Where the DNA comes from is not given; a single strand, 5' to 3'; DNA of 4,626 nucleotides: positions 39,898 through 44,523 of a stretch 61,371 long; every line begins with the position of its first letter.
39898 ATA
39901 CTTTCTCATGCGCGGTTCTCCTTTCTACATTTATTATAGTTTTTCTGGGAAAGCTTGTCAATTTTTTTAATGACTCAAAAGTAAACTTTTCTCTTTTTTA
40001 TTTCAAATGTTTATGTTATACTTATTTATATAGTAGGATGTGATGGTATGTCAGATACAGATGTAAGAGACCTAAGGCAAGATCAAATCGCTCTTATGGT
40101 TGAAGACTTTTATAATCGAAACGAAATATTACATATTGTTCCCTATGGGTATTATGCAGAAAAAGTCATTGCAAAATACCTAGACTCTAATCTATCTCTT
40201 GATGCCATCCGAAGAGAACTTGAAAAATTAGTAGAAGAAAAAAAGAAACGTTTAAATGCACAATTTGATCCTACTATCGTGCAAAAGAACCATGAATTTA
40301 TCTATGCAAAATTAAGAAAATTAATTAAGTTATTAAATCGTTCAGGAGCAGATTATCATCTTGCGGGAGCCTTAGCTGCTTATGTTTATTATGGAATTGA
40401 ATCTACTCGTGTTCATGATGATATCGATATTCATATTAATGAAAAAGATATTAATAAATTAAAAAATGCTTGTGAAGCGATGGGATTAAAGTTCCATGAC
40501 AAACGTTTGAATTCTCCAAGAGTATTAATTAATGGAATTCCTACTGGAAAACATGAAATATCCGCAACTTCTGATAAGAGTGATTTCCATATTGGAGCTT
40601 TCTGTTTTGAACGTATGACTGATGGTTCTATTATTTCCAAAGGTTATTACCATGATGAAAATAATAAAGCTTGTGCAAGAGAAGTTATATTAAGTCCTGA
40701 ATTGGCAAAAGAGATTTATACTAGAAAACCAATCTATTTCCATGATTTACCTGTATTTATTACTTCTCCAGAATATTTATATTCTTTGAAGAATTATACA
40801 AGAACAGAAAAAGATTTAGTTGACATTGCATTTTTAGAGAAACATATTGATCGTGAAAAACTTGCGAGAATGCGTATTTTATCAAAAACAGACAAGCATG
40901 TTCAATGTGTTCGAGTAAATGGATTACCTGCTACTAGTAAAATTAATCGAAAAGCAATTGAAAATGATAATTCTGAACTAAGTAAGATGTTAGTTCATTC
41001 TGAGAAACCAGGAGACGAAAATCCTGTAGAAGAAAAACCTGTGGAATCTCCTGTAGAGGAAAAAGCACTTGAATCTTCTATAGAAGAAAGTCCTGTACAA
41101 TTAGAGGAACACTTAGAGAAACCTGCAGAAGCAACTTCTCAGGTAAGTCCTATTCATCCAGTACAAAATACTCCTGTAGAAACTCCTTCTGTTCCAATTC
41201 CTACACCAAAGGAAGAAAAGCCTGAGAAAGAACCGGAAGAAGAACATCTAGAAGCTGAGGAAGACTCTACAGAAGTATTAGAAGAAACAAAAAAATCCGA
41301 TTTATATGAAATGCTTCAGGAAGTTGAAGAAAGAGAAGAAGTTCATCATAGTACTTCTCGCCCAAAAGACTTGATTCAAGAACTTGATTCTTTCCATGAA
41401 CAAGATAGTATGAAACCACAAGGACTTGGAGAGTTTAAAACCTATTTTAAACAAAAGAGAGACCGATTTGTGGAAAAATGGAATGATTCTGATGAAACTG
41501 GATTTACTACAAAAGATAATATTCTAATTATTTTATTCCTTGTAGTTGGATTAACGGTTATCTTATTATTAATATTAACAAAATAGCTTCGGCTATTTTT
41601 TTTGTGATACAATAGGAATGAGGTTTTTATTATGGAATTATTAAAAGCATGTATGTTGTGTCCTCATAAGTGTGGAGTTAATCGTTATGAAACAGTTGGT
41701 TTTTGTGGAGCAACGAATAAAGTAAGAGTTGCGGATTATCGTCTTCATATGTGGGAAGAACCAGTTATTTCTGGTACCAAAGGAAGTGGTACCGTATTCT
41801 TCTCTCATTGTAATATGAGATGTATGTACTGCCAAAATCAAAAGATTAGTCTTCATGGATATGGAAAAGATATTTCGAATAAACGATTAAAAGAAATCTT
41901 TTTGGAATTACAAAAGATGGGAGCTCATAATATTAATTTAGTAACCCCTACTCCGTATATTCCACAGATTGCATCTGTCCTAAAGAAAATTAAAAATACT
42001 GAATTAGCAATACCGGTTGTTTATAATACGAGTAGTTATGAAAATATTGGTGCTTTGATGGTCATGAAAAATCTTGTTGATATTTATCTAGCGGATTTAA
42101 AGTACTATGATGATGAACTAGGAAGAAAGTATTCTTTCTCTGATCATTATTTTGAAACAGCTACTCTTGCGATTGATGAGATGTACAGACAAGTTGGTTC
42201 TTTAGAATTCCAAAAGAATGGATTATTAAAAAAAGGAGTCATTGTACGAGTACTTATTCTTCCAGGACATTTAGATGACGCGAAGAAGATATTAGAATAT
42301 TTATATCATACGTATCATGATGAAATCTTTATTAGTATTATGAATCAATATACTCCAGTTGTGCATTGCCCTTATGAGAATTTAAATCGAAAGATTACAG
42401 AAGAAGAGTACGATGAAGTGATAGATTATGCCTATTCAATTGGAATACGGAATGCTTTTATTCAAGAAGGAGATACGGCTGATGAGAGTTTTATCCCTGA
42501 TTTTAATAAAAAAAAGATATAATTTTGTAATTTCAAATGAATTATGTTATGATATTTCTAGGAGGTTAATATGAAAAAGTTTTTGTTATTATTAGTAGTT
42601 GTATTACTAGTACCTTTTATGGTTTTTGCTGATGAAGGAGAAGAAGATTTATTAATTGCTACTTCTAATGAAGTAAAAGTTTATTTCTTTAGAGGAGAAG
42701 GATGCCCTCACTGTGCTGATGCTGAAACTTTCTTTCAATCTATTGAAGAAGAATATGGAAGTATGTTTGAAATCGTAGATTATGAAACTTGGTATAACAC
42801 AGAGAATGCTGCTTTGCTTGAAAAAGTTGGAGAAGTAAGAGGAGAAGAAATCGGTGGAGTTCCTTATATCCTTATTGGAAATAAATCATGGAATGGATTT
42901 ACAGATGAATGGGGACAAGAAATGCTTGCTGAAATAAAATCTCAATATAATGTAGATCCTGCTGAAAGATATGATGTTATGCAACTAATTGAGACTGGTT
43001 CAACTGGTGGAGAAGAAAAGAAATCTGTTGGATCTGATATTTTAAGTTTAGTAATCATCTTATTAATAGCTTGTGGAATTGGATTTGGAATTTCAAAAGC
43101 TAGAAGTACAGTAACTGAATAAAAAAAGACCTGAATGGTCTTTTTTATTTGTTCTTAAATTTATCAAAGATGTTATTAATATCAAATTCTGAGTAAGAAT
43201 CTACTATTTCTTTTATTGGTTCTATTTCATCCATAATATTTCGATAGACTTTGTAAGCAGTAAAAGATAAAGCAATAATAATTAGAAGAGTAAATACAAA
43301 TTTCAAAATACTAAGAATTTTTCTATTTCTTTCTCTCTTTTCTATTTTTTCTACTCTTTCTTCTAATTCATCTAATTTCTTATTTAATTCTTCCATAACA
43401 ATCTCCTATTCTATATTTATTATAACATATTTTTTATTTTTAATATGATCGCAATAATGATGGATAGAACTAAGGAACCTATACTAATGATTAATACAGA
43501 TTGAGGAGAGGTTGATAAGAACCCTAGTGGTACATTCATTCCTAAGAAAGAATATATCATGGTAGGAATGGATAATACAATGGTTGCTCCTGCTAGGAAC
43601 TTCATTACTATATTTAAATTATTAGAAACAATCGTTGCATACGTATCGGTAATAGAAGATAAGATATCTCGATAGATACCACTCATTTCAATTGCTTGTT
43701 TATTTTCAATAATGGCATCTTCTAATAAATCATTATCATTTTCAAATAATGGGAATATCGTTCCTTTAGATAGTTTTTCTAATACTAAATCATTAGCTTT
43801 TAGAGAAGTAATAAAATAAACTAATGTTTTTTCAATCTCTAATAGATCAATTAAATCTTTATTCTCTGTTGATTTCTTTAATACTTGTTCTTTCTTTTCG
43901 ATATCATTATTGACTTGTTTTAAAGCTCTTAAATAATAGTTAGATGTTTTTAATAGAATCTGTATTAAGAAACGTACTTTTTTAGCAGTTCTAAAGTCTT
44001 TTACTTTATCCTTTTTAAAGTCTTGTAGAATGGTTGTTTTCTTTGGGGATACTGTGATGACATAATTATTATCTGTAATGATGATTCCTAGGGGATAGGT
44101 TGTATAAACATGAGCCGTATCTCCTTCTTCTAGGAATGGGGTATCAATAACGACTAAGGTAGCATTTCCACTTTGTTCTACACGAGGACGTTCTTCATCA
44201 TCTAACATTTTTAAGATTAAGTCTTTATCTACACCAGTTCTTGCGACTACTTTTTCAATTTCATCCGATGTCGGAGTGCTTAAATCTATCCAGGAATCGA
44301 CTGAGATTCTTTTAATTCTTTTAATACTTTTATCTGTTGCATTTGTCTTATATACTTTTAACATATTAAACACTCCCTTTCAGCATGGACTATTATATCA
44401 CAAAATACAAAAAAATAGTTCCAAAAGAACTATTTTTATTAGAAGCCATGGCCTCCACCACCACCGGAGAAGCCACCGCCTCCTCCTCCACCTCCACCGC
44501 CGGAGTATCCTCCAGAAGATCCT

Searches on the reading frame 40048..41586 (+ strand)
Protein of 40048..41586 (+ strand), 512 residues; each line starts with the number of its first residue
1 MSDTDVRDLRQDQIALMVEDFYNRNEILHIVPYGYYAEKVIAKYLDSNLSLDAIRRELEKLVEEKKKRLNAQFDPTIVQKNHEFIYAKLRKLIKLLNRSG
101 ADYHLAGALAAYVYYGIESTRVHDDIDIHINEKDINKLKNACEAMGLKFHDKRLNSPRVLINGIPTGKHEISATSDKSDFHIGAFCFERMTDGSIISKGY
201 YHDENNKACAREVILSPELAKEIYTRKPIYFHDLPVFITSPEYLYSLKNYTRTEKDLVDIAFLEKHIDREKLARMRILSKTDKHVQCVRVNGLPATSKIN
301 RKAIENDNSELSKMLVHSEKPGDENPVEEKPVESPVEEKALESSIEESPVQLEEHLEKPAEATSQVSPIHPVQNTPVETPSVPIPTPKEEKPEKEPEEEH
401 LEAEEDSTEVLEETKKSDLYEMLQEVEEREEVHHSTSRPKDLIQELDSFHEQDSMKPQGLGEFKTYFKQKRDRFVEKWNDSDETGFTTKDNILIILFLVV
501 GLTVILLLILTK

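Call 45: search_protein_families(library=ncbifam, proteins=[window:40048-41586:+], max_evalue=0.00001)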
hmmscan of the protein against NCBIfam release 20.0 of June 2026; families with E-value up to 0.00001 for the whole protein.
window:40048-41586:+ (512 aa): 0 families

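Call 64: search_protein_families(library=pfam, proteins=[window:40048-41586:+], max_evalue=0.001)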
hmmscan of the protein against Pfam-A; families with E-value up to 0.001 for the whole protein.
window:40048-41586:+ (512 aa): 1 family
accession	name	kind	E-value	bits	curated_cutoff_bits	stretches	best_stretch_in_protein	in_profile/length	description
PF14907.12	NTP_transf_5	-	0.00016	21.8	31.2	1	79-166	50-124/249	Uncharacterised nucleotidyltransferase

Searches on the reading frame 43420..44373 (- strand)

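Call 45: search_protein_families(library=ncbifam, proteins=[window:43420-44373:-], max_evalue=0.00001)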
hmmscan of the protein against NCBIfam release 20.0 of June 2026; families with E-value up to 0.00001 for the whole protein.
window:43420-44373:- (317 aa): 1 family
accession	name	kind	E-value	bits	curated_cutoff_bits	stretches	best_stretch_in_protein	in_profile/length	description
TIGR00383.1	corA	equivalog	2.8e-24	86.1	200.75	1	26-280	29-283/320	magnesium/cobalt transporter CorA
